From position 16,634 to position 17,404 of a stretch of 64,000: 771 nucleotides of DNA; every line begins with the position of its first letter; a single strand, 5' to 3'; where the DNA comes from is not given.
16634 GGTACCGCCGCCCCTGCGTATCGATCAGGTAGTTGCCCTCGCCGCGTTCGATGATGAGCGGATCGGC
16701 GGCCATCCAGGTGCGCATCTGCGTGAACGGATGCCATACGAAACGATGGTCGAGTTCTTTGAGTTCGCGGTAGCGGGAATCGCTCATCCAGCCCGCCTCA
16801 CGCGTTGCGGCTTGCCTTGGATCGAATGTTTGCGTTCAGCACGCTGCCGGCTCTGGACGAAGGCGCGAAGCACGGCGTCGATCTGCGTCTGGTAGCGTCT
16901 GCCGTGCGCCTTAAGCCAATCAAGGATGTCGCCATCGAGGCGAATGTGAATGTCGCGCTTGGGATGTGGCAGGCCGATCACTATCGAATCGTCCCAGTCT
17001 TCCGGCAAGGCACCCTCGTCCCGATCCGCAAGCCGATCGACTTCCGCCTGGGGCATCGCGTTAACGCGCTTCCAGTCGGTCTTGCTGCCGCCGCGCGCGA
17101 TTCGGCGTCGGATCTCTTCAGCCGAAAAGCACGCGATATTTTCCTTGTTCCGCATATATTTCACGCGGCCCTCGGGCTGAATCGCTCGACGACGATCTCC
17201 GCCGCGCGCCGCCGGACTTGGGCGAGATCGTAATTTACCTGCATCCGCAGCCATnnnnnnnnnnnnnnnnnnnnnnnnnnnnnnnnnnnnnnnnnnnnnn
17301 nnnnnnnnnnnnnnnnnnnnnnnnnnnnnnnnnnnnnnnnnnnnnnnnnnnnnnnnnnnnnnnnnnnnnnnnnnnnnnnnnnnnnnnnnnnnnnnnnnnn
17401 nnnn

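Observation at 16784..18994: Toxin–antitoxin genes embedded inside the biotin operon (bioF–higB–higA–brnA-like–bioA–bioD)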

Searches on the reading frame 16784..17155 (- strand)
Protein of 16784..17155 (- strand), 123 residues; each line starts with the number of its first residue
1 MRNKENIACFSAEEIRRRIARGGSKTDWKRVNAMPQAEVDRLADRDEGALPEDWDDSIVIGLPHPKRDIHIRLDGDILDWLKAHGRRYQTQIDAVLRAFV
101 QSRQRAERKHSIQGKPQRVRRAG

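Call 15: find_homologous_proteins(query=window:16784-17155:-, max_evalue=0.00001)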
Query window:16784-17155:- (123 aa): 156 proteins with E <= 0.00001 among 167 candidates; the best 120 are listed.
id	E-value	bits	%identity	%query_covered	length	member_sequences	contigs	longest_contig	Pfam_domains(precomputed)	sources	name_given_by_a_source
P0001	7.5e-76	270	100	100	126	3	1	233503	PF14384.13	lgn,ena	-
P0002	6.8e-53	196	76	100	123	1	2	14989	PF14384.13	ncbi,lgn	ncbi:MAG: BrnA antitoxin family protein [Candidatus Binataceae bacterium]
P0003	1.0e-48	182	68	99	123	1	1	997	PF14384.13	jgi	jgi:uncharacterized protein (DUF4415 family)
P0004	3.1e-48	180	68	99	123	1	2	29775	PF14384.13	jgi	jgi:uncharacterized protein (DUF4415 family)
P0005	1.8e-47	178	66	99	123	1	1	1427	PF14384.13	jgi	jgi:uncharacterized protein (DUF4415 family)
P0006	2.8e-47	177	67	99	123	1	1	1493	PF14384.13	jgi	jgi:uncharacterized protein (DUF4415 family)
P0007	5.0e-47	177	66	99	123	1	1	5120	PF14384.13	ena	-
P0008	6.8e-47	176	69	94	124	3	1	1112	PF14384.13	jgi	jgi:uncharacterized protein (DUF4415 family)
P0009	1.3e-46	175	68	97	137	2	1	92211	PF14384.13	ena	-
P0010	1.4e-46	175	70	93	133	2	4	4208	PF14384.13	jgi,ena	-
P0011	1.6e-46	175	66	97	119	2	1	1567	PF14384.13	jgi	jgi:uncharacterized protein (DUF4415 family)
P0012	2.0e-46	175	67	99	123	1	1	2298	PF14384.13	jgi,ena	-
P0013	2.4e-46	174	66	99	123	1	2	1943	PF14384.13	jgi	-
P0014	2.4e-46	174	66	99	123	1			PF14384.13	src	-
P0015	2.6e-46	174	66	99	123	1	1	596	PF14384.13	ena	-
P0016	2.8e-46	174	66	99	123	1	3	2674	PF14384.13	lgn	-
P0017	4.5e-46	174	66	99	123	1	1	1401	PF14384.13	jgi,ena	-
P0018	4.5e-46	174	66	99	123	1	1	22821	PF14384.13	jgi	jgi:uncharacterized protein (DUF4415 family)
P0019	5.1e-46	173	66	99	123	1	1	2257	PF14384.13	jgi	jgi:uncharacterized protein (DUF4415 family)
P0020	5.8e-46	173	65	99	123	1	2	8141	PF14384.13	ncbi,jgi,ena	ncbi:MAG: BrnA antitoxin family protein [Candidatus Binataceae bacterium]|jgi:uncharacterized protei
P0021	8.0e-46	173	66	99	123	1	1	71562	PF14384.13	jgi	jgi:uncharacterized protein (DUF4415 family)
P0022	8.1e-46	173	66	99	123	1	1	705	PF14384.13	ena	-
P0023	8.7e-46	173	66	99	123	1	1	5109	PF14384.13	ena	-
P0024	9.3e-46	172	66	99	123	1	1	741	PF14384.13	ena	-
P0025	1.1e-45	172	66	99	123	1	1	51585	PF14384.13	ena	-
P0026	1.1e-45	172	69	96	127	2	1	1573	PF14384.13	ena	-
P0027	1.3e-45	172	67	99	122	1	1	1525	PF14384.13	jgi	jgi:uncharacterized protein (DUF4415 family)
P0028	1.3e-45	172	69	95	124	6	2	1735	PF14384.13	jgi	jgi:uncharacterized protein (DUF4415 family)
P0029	1.6e-45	172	66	99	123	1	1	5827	PF14384.13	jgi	jgi:uncharacterized protein (DUF4415 family)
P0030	1.8e-45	172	67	99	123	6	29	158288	PF14384.13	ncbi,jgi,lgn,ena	ncbi:MAG: BrnA antitoxin family protein [Candidatus Binataceae bacterium]|jgi:uncharacterized protei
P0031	1.8e-45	172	66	99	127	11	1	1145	PF14384.13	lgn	-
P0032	1.9e-45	171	65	99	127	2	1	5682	PF14384.13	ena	-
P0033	2.1e-45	171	66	99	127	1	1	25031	PF14384.13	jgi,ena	-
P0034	2.3e-45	171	66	99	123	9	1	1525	PF14384.13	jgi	-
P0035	2.6e-45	171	66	99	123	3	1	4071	PF14384.13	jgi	jgi:uncharacterized protein (DUF4415 family)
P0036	2.6e-45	171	65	99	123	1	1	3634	PF14384.13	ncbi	-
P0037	3.0e-45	171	65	99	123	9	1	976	PF14384.13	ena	-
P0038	3.6e-45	171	66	93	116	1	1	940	PF14384.13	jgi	jgi:uncharacterized protein (DUF4415 family)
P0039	4.6e-45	170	66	98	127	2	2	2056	PF14384.13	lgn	-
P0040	4.7e-45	170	67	93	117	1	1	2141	PF14384.13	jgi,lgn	jgi:uncharacterized protein (DUF4415 family)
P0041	8.2e-45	169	67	89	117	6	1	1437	PF14384.13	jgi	jgi:uncharacterized protein (DUF4415 family)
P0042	8.7e-45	169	64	99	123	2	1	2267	PF14384.13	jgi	jgi:uncharacterized protein (DUF4415 family)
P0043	9.2e-45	169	68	91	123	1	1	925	PF14384.13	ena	-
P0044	9.5e-45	169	63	100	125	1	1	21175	PF14384.13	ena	-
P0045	1.0e-44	169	67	96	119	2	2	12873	PF14384.13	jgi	jgi:uncharacterized protein (DUF4415 family)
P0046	1.1e-44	169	64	95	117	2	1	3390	PF14384.13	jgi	jgi:uncharacterized protein (DUF4415 family)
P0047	1.2e-44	169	68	91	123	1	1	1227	PF14384.13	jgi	jgi:uncharacterized protein (DUF4415 family)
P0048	1.2e-44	169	68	88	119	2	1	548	PF14384.13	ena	-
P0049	1.4e-44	169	63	100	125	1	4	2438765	PF14384.13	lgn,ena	-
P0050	1.8e-44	168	64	99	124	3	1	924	PF14384.13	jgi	jgi:uncharacterized protein (DUF4415 family)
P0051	1.9e-44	168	69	89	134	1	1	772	PF14384.13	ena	-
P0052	2.0e-44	168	62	100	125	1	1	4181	PF14384.13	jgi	jgi:uncharacterized protein (DUF4415 family)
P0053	2.2e-44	168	65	92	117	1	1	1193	PF14384.13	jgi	jgi:uncharacterized protein (DUF4415 family)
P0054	2.3e-44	168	64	99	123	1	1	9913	PF14384.13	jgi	jgi:uncharacterized protein (DUF4415 family)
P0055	2.3e-44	168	65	99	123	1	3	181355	PF14384.13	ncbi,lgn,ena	-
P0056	2.4e-44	168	61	97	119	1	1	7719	PF14384.13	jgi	jgi:uncharacterized protein (DUF4415 family)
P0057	2.7e-44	168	68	91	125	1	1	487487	PF14384.13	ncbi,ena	-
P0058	2.9e-44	168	68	93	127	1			PF14384.13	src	-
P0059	3.2e-44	168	62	99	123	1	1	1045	PF14384.13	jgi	jgi:uncharacterized protein (DUF4415 family)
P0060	3.7e-44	167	62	99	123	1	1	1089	PF14384.13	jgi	jgi:uncharacterized protein (DUF4415 family)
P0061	3.8e-44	167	63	99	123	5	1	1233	PF14384.13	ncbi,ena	-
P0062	4.0e-44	167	72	87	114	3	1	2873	PF14384.13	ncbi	-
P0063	4.2e-44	167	64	98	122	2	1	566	PF14384.13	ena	-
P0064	4.6e-44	167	63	100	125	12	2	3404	PF14384.13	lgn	-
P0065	5.8e-44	167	64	98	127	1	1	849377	PF14384.13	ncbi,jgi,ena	jgi:uncharacterized protein (DUF4415 family)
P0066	6.1e-44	167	64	99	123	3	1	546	PF14384.13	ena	-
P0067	6.6e-44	167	69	98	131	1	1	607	PF14384.13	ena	-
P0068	7.6e-44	166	65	99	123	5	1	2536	PF14384.13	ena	-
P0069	8.4e-44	166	66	92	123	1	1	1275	PF14384.13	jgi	jgi:uncharacterized protein (DUF4415 family)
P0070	8.7e-44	166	64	98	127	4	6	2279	PF14384.13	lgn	-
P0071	8.7e-44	166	63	100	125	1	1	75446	PF14384.13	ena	-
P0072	1.1e-43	166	65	98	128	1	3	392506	PF14384.13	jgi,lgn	jgi:uncharacterized protein (DUF4415 family)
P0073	1.1e-43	166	62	93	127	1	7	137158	PF14384.13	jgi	jgi:uncharacterized protein (DUF4415 family)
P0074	1.5e-43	165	64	98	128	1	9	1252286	PF14384.13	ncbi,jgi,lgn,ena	ncbi:MAG: BrnA antitoxin family protein [Candidatus Binataceae bacterium]|jgi:uncharacterized protei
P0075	2.3e-43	165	65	89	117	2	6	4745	PF14384.13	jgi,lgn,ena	jgi:uncharacterized protein (DUF4415 family)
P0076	2.3e-43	165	64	99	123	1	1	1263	PF14384.13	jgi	-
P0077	2.3e-43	165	63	93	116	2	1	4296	PF14384.13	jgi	jgi:uncharacterized protein (DUF4415 family)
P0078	2.6e-43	165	65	92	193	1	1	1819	PF14384.13,PF04365.20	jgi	jgi:uncharacterized protein (DUF4415 family)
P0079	2.9e-43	164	64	99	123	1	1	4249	PF14384.13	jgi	jgi:uncharacterized protein (DUF4415 family)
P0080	2.9e-43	164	69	89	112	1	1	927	PF14384.13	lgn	-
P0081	3.0e-43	164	61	99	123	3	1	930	PF14384.13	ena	-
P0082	3.0e-43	164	65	98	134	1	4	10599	PF14384.13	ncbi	-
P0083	3.1e-43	164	64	99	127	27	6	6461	PF14384.13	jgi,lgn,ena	jgi:uncharacterized protein (DUF4415 family)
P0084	3.7e-43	164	64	95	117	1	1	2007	PF14384.13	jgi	jgi:uncharacterized protein (DUF4415 family)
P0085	3.7e-43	164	69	88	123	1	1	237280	PF14384.13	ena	-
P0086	5.3e-43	164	66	92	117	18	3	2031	PF14384.13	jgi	jgi:uncharacterized protein (DUF4415 family)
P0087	5.3e-43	164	62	99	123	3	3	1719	PF14384.13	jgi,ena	-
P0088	6.2e-43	163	61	100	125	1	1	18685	PF14384.13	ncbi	ncbi:MAG: BrnA antitoxin family protein [Candidatus Binatus sp.]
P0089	6.8e-43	163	65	98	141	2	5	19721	PF14384.13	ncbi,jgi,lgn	jgi:uncharacterized protein (DUF4415 family)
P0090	7.0e-43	163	64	98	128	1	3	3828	PF14384.13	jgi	jgi:uncharacterized protein (DUF4415 family)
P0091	7.2e-43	163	65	90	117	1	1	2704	PF14384.13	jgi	jgi:uncharacterized protein (DUF4415 family)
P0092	9.7e-43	163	60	98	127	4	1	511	PF14384.13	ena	-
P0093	1.0e-42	163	67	89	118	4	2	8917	PF14384.13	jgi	jgi:uncharacterized protein (DUF4415 family)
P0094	1.3e-42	162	63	95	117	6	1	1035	PF14384.13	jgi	jgi:uncharacterized protein (DUF4415 family)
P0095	1.5e-42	162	65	95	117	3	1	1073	PF14384.13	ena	-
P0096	1.5e-42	162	61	99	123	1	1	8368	PF14384.13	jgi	jgi:uncharacterized protein (DUF4415 family)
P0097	1.9e-42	162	65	99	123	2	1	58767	PF14384.13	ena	-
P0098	2.4e-42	161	60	99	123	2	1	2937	PF14384.13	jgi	jgi:uncharacterized protein (DUF4415 family)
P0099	2.5e-42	161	65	92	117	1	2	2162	PF14384.13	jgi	jgi:uncharacterized protein (DUF4415 family)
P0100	3.5e-42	161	65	93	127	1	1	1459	PF14384.13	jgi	jgi:uncharacterized protein (DUF4415 family)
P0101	3.5e-42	161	68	88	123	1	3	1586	PF14384.13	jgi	-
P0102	4.3e-42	161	67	85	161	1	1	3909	PF14384.13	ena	-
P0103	6.7e-42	160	65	92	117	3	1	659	PF14384.13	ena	-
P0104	7.0e-42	160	62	95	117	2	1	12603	PF14384.13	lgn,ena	-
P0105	8.1e-42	160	70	88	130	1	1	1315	PF14384.13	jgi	jgi:uncharacterized protein (DUF4415 family)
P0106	9.1e-42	160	63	98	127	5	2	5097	PF14384.13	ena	-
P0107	1.1e-41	159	70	88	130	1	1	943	PF14384.13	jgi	jgi:uncharacterized protein (DUF4415 family)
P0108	1.9e-41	159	63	89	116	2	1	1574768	PF14384.13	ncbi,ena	-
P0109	1.9e-41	159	65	89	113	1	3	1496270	PF14384.13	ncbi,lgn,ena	-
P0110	2.1e-41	158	65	92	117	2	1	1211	PF14384.13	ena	-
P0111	2.7e-41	158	66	89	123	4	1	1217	PF14384.13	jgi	jgi:uncharacterized protein (DUF4415 family)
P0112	2.7e-41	158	69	88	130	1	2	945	PF14384.13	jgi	jgi:uncharacterized protein (DUF4415 family)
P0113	2.9e-41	158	70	87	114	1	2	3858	PF14384.13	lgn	-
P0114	3.9e-41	158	70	83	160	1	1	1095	PF14384.13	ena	-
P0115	6.4e-41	157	64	89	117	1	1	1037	PF14384.13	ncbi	-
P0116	6.8e-41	157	68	87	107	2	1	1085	PF14384.13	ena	-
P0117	8.6e-41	156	66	87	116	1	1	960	PF14384.13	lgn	-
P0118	1.3e-40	156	66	85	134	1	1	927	PF14384.13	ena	-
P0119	2.7e-40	155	64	89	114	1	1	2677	PF14384.13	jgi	jgi:uncharacterized protein (DUF4415 family)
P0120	3.7e-40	154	63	92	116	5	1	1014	PF14384.13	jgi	-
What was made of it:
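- On BrnTA type II toxin-antitoxin: More than 150 homologues carry PF14384 (call 15).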

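Call 16: find_encoding_contigs(protein=P0030, flank=4000, max_places=6)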
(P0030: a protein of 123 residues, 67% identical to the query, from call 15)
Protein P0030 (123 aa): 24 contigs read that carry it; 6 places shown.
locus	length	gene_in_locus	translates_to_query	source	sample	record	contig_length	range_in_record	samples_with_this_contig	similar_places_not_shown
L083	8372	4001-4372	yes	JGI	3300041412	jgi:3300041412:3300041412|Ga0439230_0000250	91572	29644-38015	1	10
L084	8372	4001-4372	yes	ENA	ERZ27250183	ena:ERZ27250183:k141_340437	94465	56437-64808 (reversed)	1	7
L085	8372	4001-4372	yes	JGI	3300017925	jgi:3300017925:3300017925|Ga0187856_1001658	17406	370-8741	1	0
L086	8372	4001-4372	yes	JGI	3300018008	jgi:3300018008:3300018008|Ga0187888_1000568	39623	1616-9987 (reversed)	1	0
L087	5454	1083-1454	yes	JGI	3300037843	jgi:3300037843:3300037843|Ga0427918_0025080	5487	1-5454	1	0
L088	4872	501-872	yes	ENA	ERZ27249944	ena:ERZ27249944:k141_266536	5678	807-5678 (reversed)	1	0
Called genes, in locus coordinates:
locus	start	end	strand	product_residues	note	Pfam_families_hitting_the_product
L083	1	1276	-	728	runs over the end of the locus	PF13491:FtsK_4TM (faint), PF17854:FtsK_alpha, PF01580:FtsK_SpoIIIE, PF09397:FtsK_gamma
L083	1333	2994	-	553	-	PF00753:Lactamase_B, PF12706:Lactamase_B_2, PF22505:RNase_J_b_CASP, PF07521:RMMBL, PF17770:RNase_J_C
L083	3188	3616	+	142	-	PF00436:SSB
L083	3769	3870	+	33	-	PF04365:BrnT_toxin (weak)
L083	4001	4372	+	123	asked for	PF14384:BrnA_antitoxin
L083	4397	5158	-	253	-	PF00106:adh_short, PF08659:KR, PF13561:adh_short_C2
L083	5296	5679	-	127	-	PF03745:DUF309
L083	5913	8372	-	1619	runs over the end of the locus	PF00270:DEAD, PF04851:ResIII (weak), PF00271:Helicase_C, PF19306:WHD_Lhr, PF08494:DEAD_assoc, PF23236:WHD_2nd_Lhr (weak), PF23235:WHD_3rd_Lhr, PF23234:WHD_4th_Lhr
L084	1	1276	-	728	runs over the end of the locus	PF13491:FtsK_4TM (faint), PF17854:FtsK_alpha, PF01580:FtsK_SpoIIIE, PF09397:FtsK_gamma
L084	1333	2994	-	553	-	PF00753:Lactamase_B, PF12706:Lactamase_B_2, PF22505:RNase_J_b_CASP, PF07521:RMMBL, PF17770:RNase_J_C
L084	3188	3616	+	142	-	PF00436:SSB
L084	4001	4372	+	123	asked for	PF14384:BrnA_antitoxin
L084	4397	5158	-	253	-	PF00106:adh_short, PF08659:KR, PF13561:adh_short_C2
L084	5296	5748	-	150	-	PF03745:DUF309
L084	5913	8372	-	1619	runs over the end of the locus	PF00270:DEAD, PF04851:ResIII (weak), PF00271:Helicase_C, PF19306:WHD_Lhr, PF08494:DEAD_assoc, PF23236:WHD_2nd_Lhr (weak), PF23235:WHD_3rd_Lhr, PF23234:WHD_4th_Lhr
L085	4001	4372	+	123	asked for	PF14384:BrnA_antitoxin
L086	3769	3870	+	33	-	PF04365:BrnT_toxin (weak)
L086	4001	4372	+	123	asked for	PF14384:BrnA_antitoxin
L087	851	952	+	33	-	PF04365:BrnT_toxin (weak)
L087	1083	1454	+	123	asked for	PF14384:BrnA_antitoxin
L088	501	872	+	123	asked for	PF14384:BrnA_antitoxin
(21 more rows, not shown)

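Call 17: find_encoding_contigs(protein=P0004, flank=4000, max_places=3)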
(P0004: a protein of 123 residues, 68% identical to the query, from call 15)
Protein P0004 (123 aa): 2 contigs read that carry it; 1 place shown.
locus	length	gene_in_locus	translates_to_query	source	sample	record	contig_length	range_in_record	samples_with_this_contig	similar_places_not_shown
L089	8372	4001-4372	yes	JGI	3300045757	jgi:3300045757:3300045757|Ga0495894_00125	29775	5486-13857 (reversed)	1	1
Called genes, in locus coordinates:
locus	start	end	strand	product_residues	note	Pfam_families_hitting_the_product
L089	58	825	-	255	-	-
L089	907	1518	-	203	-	-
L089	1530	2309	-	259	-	-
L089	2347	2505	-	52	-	-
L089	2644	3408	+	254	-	PF09407:AbiEi_1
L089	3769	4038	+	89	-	PF04365:BrnT_toxin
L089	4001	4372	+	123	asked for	PF14384:BrnA_antitoxin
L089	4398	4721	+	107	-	PF13560:HTH_31 (weak), PF01381:HTH_3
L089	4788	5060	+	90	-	-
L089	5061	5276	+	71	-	-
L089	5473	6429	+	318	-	PF01734:Patatin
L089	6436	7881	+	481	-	PF18144:SMODS, PF21654:DncV-like_NTFase, PF18134:AGS_C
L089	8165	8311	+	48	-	-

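Call 18: find_encoding_contigs(protein=P0009, flank=4000, max_places=3)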
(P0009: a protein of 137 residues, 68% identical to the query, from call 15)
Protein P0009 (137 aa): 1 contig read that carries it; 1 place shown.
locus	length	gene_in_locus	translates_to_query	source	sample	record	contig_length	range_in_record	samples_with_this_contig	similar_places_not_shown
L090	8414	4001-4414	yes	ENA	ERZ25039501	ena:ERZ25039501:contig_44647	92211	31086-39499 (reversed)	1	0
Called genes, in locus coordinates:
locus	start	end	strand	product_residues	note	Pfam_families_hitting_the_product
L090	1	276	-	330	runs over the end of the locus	PF08450:SGL (faint), PF01436:NHL (faint)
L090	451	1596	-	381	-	-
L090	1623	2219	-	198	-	PF04264:YceI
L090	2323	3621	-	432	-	PF05977:MFS_3, PF07690:MFS_1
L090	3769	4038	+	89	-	PF04365:BrnT_toxin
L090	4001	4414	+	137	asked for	PF14384:BrnA_antitoxin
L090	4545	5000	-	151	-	-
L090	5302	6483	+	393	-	PF02771:Acyl-CoA_dh_N, PF02770:Acyl-CoA_dh_M, PF00441:Acyl-CoA_dh_1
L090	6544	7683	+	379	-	PF02771:Acyl-CoA_dh_N, PF02770:Acyl-CoA_dh_M, PF00441:Acyl-CoA_dh_1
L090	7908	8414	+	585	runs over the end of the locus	PF00512:HisKA, PF02518:HATPase_c, PF00072:Response_reg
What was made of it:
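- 16784..17155 (-): Orphan brnA (123 aa, DUF4415/BrnA antitoxin family), the survivor of a brnTA module. Close homologues pair with an overlapping brnT (calls 17, 18).
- Canonical brnT-brnA pairing with a 38-nt overlap is seen in L089 and L090 (calls 17, 18). Close BrnA homologues pair with BrnT (calls 17, 18).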

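Call 40: search_solved_structures(query=window:16784-17155:-, max_evalue=1)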
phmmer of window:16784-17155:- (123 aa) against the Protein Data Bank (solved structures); distinct sequences matched with E-value up to 1: 0.
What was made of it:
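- Closest known: BrnTA of Brucella abortus. Different: There is no sequence match to any solved structure (call 40).
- Tried and rejected: No match at E ≤ 1 (call 40).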

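Call 54: search_protein_families(library=ncbifam, proteins=[window:16784-17155:-], max_evalue=0.00001)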
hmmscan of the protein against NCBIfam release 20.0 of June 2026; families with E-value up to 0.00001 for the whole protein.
window:16784-17155:- (123 aa): 0 families

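Call 62: predict_structure(alignment_id=A6)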
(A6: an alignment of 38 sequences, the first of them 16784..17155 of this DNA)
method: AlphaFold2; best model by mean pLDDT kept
length: 123 residues; sequences in the alignment: 38
mean_pLDDT: 48.5   pTM: 0.25
mean pLDDT of the five models: 48.5, 48.4, 43.2, 40.1, 40.0
residues with pLDDT >= 90: 0; 70-90: 1; 50-70: 42; < 50: 80
segments of 3 or more residues with pLDDT < 50: 1-14, 19-22, 25-32, 34-38, 40-70, 109-123
pLDDT, mean of each block of 10 residues (from residue 1): 40 49 48 47 42 40 38 57 64 67 54 42 35
secondary structure, 60 per line:
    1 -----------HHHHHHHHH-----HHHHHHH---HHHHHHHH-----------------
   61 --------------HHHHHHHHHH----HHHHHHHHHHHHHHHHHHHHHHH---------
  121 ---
elements in order: H12-20 H26-32 H36-43 H75-84 H89-111
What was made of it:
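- On BrnTA type II toxin-antitoxin: Two C-terminal helices (75-84, 89-111) follow the IHIRLD segment, which is compatible with RHH but unreliable (call 62).
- The BrnA structure model was too poor (pLDDT 48.5, call 62) to confirm the RHH fold.
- Tried and rejected: AlphaFold2 with a 38-sequence alignment gave mean pLDDT 48.5 and pTM 0.25 (call 62).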

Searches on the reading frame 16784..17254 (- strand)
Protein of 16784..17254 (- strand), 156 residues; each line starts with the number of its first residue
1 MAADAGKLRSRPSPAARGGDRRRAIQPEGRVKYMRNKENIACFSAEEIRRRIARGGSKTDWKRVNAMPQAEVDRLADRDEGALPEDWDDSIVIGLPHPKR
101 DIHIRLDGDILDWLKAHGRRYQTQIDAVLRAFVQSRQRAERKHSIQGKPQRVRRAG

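Call 3: search_protein_families(library=pfam, proteins=[window:16784-17254:-])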
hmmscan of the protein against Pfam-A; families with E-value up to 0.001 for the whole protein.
window:16784-17254:- (156 aa): 1 family
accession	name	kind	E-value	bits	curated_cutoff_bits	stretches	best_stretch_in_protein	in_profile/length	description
PF14384.12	BrnA_antitoxin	-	3.7e-12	46.9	26.1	1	95-133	29-68/68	BrnA antitoxin of type II toxin-antitoxin system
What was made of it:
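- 16784..17155 (-): PF14384, E = 3.7e-12 (call 3).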
